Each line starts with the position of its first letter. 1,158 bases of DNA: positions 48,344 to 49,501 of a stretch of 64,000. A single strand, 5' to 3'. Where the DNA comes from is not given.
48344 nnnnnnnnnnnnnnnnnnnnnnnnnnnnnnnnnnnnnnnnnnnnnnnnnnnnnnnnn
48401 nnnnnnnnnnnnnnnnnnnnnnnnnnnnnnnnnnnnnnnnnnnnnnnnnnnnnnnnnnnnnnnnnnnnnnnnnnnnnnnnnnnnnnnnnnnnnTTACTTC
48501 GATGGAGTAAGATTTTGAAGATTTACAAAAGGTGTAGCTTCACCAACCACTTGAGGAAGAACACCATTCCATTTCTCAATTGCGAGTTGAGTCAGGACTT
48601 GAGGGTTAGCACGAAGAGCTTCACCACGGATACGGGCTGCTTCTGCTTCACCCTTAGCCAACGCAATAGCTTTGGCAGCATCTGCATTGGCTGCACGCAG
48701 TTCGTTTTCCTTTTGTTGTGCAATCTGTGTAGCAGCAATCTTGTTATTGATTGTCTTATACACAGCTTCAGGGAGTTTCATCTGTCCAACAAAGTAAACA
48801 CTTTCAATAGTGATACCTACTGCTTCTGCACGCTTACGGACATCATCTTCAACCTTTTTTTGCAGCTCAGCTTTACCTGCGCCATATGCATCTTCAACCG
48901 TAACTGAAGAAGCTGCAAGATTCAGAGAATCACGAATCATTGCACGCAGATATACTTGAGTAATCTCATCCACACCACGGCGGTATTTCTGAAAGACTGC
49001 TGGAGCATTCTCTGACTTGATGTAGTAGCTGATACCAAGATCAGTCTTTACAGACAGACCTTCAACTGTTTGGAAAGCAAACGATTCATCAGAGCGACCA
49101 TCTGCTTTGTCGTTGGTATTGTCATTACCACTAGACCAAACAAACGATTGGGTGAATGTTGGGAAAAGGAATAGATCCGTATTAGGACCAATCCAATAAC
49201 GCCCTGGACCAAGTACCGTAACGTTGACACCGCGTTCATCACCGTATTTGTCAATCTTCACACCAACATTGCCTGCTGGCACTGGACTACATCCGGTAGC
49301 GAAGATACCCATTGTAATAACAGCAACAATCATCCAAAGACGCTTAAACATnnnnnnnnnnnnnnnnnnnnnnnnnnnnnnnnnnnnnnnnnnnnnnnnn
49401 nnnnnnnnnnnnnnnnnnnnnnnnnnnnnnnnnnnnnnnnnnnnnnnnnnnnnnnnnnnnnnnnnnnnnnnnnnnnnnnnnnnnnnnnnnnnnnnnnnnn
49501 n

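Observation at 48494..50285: Membrane module: SPFH/Band-7 lipoprotein with an overlapping two-TM partner, next to a macro-domain (ADP-ribose) protein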

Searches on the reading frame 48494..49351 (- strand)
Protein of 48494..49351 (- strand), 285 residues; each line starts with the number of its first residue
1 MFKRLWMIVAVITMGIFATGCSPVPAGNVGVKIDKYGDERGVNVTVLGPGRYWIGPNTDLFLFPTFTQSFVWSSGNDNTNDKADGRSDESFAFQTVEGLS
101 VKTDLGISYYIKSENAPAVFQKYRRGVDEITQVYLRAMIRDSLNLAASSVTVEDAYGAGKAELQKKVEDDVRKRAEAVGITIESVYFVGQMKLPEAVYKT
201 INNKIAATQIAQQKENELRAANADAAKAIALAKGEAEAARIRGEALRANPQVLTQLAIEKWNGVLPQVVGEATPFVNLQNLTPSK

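Call 3: search_protein_families(library=pfam, proteins=[window:48494-49351:-], max_evalue=0.01)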
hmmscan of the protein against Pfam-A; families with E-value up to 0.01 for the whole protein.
window:48494-49351:- (285 aa): 3 families
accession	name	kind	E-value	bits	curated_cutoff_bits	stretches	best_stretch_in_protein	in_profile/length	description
PF01145.31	Band_7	-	2.1e-23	83.7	23.6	1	24-220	3-174/176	SPFH domain / Band 7 family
PF13421.11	Band_7_1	-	0.0033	17.5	24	1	132-206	134-208/211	SPFH domain-Band 7 family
PF03748.19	FliL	-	0.0086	17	24.6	0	129-187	41-97/103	Flagellar basal body-associated protein FliL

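Call 7: search_dna_similar(query=window:48494-49351:-, collection=phages, mode=protein, max_rows=30)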
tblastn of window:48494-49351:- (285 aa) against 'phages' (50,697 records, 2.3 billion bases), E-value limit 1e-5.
Records with a match: 647; places in all: 648; records where one place covers at least 80% of the query: 607.
Best place of each record, by identity: 60-80% 28; <60% 619.
By first word of the organism name: Staphylococcus 275; Pseudomonas 73; Klebsiella 45; Erwinia 42; Escherichia 38; Burkholderia 30; Caulobacter 26; Salmonella 24; Prevotella 11; Stx2a-converting 10; and 31 more.
By host as written in the record: Staphylococcus aureus 84; - 79; Staphylococcus sp. 33; Pseudomonas aeruginosa 22; Klebsiella pneumoniae 19; Burkholderia sp. 15; Escherichia coli 15; Erwinia amylovora 14; and 182 more.
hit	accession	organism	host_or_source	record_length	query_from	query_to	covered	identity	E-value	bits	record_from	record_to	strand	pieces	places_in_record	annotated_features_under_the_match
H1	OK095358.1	Burkholderia phage phiBt-TXDOH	Burkholderia pseudomallei BP82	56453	3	279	97%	64.0%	6e-94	308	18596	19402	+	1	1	prohibitin, a membrane-bound protein | hypothetical protein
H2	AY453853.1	Burkholderia phage phi1026b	Burkholderia pseudomallei 1026b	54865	3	279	97%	64.0%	9e-94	308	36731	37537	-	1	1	gp48 | gp49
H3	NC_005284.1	Burkholderia phage phi1026b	Burkholderia pseudomallei 1026b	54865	3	279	97%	64.0%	9e-94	308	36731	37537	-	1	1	lipoprotein | gp49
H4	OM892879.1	Burkholderia phage PhiBP82.1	Burkholderia pseudomallei BP82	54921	3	279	97%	64.0%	9e-94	308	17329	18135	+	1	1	putative prohibitin family protein | hypothetical protein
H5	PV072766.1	Burkholderia phage vB_E253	Burkholderia sp.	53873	3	279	97%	64.0%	1e-93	307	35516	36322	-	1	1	hypothetical protein (x2)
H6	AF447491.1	Burkholderia phage phiE125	-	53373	3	279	97%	64.0%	1e-93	307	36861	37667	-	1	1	43: gp43 | 44: gp44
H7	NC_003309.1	Burkholderia phage phiE125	Burkholderia thailandensis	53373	3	279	97%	64.0%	1e-93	307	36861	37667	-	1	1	lipoprotein | bacterioprotein Gp44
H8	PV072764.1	Burkholderia phage vB_RY5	Burkholderia sp.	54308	3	279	97%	64.0%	1e-93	307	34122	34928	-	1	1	hypothetical protein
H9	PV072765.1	Burkholderia phage vB_PR1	Burkholderia sp.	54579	3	279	97%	64.0%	1e-93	307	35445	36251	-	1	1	lipoprotein | hypothetical protein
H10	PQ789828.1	Burkholderia phage vB_E174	Burkholderia sp.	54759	3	279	97%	64.0%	1e-93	307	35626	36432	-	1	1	hypothetical protein (x2)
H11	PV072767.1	Burkholderia phage vB_E173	Burkholderia sp.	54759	3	279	97%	64.0%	1e-93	307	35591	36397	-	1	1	hypothetical protein (x2)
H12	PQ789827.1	Burkholderia phage vB_PR2b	Burkholderia sp.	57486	3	279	97%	64.0%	1e-93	307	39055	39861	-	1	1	hypothetical protein (x2)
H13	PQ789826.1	Burkholderia phage vB_RY3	Burkholderia sp.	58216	3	279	97%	64.0%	1e-93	307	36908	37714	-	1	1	hypothetical protein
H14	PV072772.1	Burkholderia phage vB_E264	Burkholderia sp.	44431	3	279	97%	64.0%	2e-93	307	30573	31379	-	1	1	hypothetical protein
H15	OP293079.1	Burkholderia phage PhiBt-E264.1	Lysogenic Burkholderia thailandensis ...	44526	3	279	97%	64.0%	2e-93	307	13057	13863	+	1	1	hypothetical protein (x2)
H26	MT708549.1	Burkholderia phage Maja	Burkholderia gladioli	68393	1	276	97%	62.0%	1e-83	278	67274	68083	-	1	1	HflC/HflK family inner membrane lipoprotein | putative membrane protein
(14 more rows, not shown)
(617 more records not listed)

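Call 8: get_annotated_region(hit=H3, flank=3000)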
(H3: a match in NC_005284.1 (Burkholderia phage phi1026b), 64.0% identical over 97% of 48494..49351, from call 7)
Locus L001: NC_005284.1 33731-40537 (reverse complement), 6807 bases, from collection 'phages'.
description: Bacteriophage phi1026b, complete genome.
organism: Burkholderia phage phi1026b (NCBI taxid 2881399)
taxonomy: Viruses; Duplodnaviria; Heunggongvirae; Uroviricota; Caudoviricetes; Stanholtvirus; Stanholtvirus sv1026b
host: Burkholderia pseudomallei 1026b; source: -; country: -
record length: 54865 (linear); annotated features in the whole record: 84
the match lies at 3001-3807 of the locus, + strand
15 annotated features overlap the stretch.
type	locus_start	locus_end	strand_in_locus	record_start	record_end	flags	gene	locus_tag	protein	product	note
CDS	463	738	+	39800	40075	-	-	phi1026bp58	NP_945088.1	gp57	hypothetical protein; similar to NP_536406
CDS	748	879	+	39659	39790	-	-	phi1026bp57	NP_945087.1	gp56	hypothetical protein; identical to NP_536405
CDS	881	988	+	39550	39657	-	-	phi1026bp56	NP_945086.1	gp55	hypothetical protein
CDS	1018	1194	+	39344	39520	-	-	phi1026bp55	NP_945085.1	gp54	hypothetical protein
CDS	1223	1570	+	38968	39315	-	-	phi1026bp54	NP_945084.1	gp53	hypothetical protein; similar to NP_536404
CDS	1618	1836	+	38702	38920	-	-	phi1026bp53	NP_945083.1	gp52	hypothetical protein; similar to GenBank Accession number AAQ54973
CDS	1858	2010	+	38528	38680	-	-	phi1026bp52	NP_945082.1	gp51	hypothetical protein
CDS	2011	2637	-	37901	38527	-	-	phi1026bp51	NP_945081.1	gp50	hypothetical protein; similar to NP_536402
CDS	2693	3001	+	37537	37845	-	-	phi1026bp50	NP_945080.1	gp49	hypothetical protein; similar to NP_536401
CDS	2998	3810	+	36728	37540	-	-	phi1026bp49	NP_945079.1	lipoprotein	putative serine protease; putative lipoprotein; similar to NP_536400, NP_395392 and NP_543057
CDS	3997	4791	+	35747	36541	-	-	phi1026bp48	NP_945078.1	gp47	hypothetical protein; similar to NP_536399 and ZP_00127025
CDS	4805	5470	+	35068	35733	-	-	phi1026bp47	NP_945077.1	gp46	similar to NP_536398, NP_519777 and ZP_00127036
CDS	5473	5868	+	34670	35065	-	-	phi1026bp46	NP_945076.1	gp45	similar to NP_536397, NP_746044 and NP_203491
CDS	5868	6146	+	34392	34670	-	-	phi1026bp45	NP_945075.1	gp44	hypothetical protein; similar to GenBank Accession number AF447491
CDS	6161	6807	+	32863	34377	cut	-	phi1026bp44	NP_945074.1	gp43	hypothetical protein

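Call 9: get_annotated_region(hit=H26, flank=3000)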
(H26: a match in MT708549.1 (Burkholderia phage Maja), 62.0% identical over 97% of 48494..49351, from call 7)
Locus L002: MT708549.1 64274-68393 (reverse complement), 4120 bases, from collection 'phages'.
description: Burkholderia phage Maja, complete genome.
organism: Burkholderia phage Maja (NCBI taxid 2767571)
taxonomy: Viruses; Duplodnaviria; Heunggongvirae; Uroviricota; Caudoviricetes; Bcepfunavirus
host: Burkholderia gladioli; source: soil; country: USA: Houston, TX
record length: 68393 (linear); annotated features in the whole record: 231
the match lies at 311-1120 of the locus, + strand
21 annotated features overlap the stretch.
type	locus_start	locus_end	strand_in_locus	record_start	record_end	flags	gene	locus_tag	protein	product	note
regulatory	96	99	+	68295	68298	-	-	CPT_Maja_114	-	ribosome_binding_site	-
CDS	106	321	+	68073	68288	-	-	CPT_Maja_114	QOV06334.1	putative membrane protein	-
regulatory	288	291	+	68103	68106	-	-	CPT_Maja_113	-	ribosome_binding_site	-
CDS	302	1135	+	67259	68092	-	-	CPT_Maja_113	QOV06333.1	HflC/HflK family inner membrane lipoprotein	ref|YP_001039686.1| HflC/HflK family inner membrane lipoprotein [Burkholderia virus BcepF1] e-value = 3.66446e-129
regulatory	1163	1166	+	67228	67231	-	-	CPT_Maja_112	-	ribosome_binding_site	-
CDS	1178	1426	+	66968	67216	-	-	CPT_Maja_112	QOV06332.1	putative membrane protein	-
regulatory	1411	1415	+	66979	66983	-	-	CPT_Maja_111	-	ribosome_binding_site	-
CDS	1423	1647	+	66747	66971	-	-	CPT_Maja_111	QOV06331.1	hypothetical protein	-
CDS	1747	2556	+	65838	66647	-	-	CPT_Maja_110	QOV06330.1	G-I-Y Y-I-G homing endonuclease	ref|YP_009207872.1| putative GIY-YIG type nuclease [Ralstonia phage RSF1] e-value = 4.21829e-10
regulatory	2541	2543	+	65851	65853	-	-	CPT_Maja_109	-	ribosome_binding_site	-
CDS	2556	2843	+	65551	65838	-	-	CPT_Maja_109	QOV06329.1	hypothetical protein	full length homolog of BcepF1 gp5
regulatory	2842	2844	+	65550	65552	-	-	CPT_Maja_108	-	ribosome_binding_site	-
CDS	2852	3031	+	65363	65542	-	-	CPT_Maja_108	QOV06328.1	hypothetical protein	-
regulatory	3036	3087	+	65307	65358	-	-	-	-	terminator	-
CDS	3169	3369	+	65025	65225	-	-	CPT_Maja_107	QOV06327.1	hypothetical protein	-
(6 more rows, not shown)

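Call 13: search_protein_families(library=phrogs, proteins=[window:48494-49351:-], max_evalue=0.01)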
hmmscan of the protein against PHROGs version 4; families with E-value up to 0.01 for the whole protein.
window:48494-49351:- (285 aa): 4 families
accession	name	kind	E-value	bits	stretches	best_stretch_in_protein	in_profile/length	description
phrog_200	-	other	2e-79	268.4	1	1-281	80-362/379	lipoprotein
phrog_38808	-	unknown function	1.1e-12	49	1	222-277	11-66/68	-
phrog_21428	-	unknown function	7e-12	46.1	1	4-61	4-60/63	-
phrog_10434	-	unknown function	0.0052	18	1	147-237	18-110/117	-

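Call 14: search_protein_families(library=ncbifam, proteins=[window:48494-49351:-], max_evalue=0.01)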
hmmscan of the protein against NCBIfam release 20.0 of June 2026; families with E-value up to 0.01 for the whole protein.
window:48494-49351:- (285 aa): 1 family
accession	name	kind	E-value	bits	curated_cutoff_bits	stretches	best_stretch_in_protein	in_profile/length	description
TIGR01932.1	hflC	equivalog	0.00038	19.4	134.4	1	137-247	151-268/318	protease modulator HflC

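Call 15: search_protein_families(library=padloc, proteins=[window:48494-49351:-], max_evalue=0.01)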
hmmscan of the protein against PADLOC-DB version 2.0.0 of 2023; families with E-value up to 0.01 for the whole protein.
window:48494-49351:- (285 aa): 0 families

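Call 34: find_related_loci(query=window:48494-49351:-, collection=viral_contigs, flank=4000)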
Query window:48494-49351:- (285 aa) in viral_contigs; peptide patterns used: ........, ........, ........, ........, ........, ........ (x = any residue, [..] = any of these).
47 stretches matched a pattern; 39 encode a relative of the query (tblastn E <= 1e-3); 39 distinct loci.
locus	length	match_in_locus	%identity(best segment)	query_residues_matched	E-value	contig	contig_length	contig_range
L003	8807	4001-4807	64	3-279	5e-117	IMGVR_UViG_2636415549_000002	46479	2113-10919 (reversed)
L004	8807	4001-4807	64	3-279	4e-117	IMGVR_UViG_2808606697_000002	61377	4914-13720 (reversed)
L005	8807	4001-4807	64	3-279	4e-117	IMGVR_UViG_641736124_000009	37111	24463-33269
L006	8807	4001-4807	64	3-279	4e-117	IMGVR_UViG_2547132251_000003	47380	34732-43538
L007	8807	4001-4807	64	3-279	1e-116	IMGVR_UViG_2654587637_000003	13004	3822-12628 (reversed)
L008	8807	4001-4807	64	3-279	8e-117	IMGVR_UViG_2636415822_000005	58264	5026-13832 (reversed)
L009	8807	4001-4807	64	3-279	1e-116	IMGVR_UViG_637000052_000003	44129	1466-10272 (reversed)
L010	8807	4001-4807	64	3-279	8e-117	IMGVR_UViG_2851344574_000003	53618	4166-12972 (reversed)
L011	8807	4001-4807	64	3-279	6e-117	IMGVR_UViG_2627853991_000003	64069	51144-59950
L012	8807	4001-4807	64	3-279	9e-117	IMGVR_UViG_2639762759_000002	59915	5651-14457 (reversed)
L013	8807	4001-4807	64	3-279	7e-117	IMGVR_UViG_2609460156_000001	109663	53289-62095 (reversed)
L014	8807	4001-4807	64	3-279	7e-117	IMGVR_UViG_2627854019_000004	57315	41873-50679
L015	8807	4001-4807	64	3-279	1e-116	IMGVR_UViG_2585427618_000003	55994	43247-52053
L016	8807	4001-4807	64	3-279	7e-117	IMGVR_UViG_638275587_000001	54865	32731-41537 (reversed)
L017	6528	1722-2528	64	3-279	6e-117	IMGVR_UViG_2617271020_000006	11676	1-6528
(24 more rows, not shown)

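Call 35: search_dna_similar(query=window:48494-49351:-, collection=phages, mode=protein, max_rows=45, rows=spread)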
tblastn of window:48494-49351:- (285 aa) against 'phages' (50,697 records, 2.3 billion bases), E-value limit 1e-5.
Records with a match: 647; places in all: 648; records where one place covers at least 80% of the query: 607.
Best place of each record, by identity: 60-80% 28; <60% 619.
By first word of the organism name: Staphylococcus 275; Pseudomonas 73; Klebsiella 45; Erwinia 42; Escherichia 38; Burkholderia 30; Caulobacter 26; Salmonella 24; Prevotella 11; Stx2a-converting 10; and 31 more.
By host as written in the record: Staphylococcus aureus 84; - 79; Staphylococcus sp. 33; Pseudomonas aeruginosa 22; Klebsiella pneumoniae 19; Burkholderia sp. 15; Escherichia coli 15; Erwinia amylovora 14; and 182 more.
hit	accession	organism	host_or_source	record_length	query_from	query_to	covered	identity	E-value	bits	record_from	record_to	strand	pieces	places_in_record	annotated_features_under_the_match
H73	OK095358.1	Burkholderia phage phiBt-TXDOH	Burkholderia pseudomallei BP82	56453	3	279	97%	64.0%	6e-94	308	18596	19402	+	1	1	prohibitin, a membrane-bound protein | hypothetical protein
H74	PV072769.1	Burkholderia phage vB_E175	Burkholderia sp.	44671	3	279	97%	64.0%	2e-93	307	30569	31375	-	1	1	hypothetical protein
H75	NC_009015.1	Burkholderia phage BcepF1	Burkholderia ambifaria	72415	19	277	91%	62.2%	9e-78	262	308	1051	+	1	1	lipoprotein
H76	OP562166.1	Xanthomonas virus PB119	Xanthomonas euvesicatoria 1940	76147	2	279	98%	43.1%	1e-59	210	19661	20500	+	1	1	putative outer membrane lipoprotein | hypothetical protein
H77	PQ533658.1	Pseudomonas phage Hali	Pseudomonas aeruginosa PA14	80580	2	275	96%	42.1%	4e-54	194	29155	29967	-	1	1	hypothetical protein (x2)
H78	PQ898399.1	Enterobacter phage SonariX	Enterobacter cloacae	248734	8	276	94%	38.9%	4e-38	148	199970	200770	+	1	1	hypothetical protein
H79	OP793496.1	Pseudomonas phage vB_PseudoP-SA22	Pseudomonas aeruginosa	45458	20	279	91%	38.5%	1e-32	132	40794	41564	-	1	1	hypothetical protein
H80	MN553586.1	Pseudomonas phage phiKMVC5-4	Pseudomonas aeruginosa PAO1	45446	20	279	91%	38.5%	2e-32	131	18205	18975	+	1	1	record has no annotation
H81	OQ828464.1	Pseudomonas phage PA_CQ9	Pseudomomas aeruginosa PAO1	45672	20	279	91%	38.5%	2e-32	131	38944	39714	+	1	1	hypothetical protein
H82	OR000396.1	Pseudomonas phage BUCT640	Pseudomonas aeruginosa PAO1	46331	20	279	91%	38.5%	2e-32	131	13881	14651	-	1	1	hypothetical protein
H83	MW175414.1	Escherichia phage VEc25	Escherichia coli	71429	1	282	99%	35.1%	6e-34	135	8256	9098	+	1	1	SPFH domain-containing protein | hypothetical protein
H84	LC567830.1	Stx2d-converting phage Stx2_112808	-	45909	2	282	99%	34.7%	3e-35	139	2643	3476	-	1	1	serine protease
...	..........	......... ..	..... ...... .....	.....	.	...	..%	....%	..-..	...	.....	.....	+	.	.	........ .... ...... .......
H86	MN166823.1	Klebsiella phage ST512-KPC3phi13.5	Klebsiella pneumoniae ST512-KPC3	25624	8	279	95%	34.7%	7e-33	132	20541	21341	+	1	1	serine protease | 2-polyprenylphenol hydrolase related flavodoxin oxidoreductase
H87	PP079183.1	Erwinia phage vEam_W_25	Erwinia amylovora IVIA 1614.1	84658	1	272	95%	32.6%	9e-29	120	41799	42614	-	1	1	lipoprotein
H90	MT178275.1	Klebsiella phage KpS8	Klebsiella pneumoniae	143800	1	278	98%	31.6%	3e-33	134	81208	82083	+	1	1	hypothetical protein (x2)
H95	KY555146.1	Caulobacter phage Ccr32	Caulobacter crescentus NA1000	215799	8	279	95%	28.3%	1e-19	94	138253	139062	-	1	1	putative serine protease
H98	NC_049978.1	IAS virus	Homo sapiens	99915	3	266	93%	25.2%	5e-13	75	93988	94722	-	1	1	prohibitin family protein | hypothetical protein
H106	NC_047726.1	Staphylococcus phage MSA6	Staphylococcus aureus subsp. aureus ...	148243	9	278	95%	23.0%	1e-9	64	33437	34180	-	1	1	mbpS: putative membrane protein MbpS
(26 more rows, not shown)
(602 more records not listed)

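Call 37: get_annotated_region(hit=H76, flank=2000)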
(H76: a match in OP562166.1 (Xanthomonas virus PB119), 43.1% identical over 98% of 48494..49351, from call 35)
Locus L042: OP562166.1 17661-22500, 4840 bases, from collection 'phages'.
description: Xanthomonas virus PB119, complete genome.
organism: Xanthomonas virus PB119 (NCBI taxid 2995629)
taxonomy: Viruses; Duplodnaviria; Heunggongvirae; Uroviricota; Caudoviricetes; Schitoviridae; Pokkenvirus
host: Xanthomonas euvesicatoria 1940; source: -; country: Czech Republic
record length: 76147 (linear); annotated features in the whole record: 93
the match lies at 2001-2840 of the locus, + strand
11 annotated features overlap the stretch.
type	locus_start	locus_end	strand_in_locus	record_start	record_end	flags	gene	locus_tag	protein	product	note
tRNA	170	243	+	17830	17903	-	-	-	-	tRNA-Pro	-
tRNA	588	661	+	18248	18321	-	-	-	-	tRNA-Gln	-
tRNA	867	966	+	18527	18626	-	-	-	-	tRNA-His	-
CDS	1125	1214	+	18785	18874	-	-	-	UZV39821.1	hypothetical protein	-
tRNA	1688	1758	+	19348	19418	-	-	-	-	tRNA-Arg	-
CDS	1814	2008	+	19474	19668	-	-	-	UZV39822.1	hypothetical protein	-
CDS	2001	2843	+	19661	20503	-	-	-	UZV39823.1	putative outer membrane lipoprotein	-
CDS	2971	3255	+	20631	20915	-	-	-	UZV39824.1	hypothetical protein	-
CDS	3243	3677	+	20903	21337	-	-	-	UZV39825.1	hypothetical protein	-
CDS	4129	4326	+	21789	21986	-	-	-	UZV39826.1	hypothetical protein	-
CDS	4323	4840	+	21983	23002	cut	-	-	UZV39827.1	putative thymidylate synthase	-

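Call 38: get_annotated_region(hit=H77, flank=2000)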
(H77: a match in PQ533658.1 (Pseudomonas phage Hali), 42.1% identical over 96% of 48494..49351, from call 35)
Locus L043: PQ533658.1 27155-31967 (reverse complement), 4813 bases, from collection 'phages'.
description: Pseudomonas phage Hali, complete genome.
organism: Pseudomonas phage Hali (NCBI taxid 3377941)
taxonomy: Viruses
host: Pseudomonas aeruginosa PA14; source: McMaster Wright Pseudomonas aeruginosa Clinical Isolate Collection; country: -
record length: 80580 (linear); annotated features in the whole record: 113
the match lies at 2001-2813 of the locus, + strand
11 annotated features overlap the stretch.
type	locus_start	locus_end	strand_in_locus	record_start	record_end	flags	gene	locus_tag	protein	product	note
CDS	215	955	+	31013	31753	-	-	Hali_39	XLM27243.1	repressor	-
CDS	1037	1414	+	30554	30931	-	-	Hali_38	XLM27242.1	hypothetical protein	-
CDS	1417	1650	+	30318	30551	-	-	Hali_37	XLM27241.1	hypothetical protein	-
CDS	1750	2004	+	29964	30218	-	-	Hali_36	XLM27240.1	hypothetical protein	-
CDS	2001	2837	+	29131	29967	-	-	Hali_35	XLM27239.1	hypothetical protein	-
CDS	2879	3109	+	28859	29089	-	-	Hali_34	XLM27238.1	hypothetical protein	-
CDS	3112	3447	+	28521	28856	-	-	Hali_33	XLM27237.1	hypothetical protein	-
CDS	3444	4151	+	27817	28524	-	-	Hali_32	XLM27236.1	hypothetical protein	-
CDS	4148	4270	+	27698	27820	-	-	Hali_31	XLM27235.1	hypothetical protein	-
CDS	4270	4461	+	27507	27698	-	-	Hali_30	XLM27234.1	hypothetical protein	-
CDS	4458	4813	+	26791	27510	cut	-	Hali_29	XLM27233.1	hypothetical protein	-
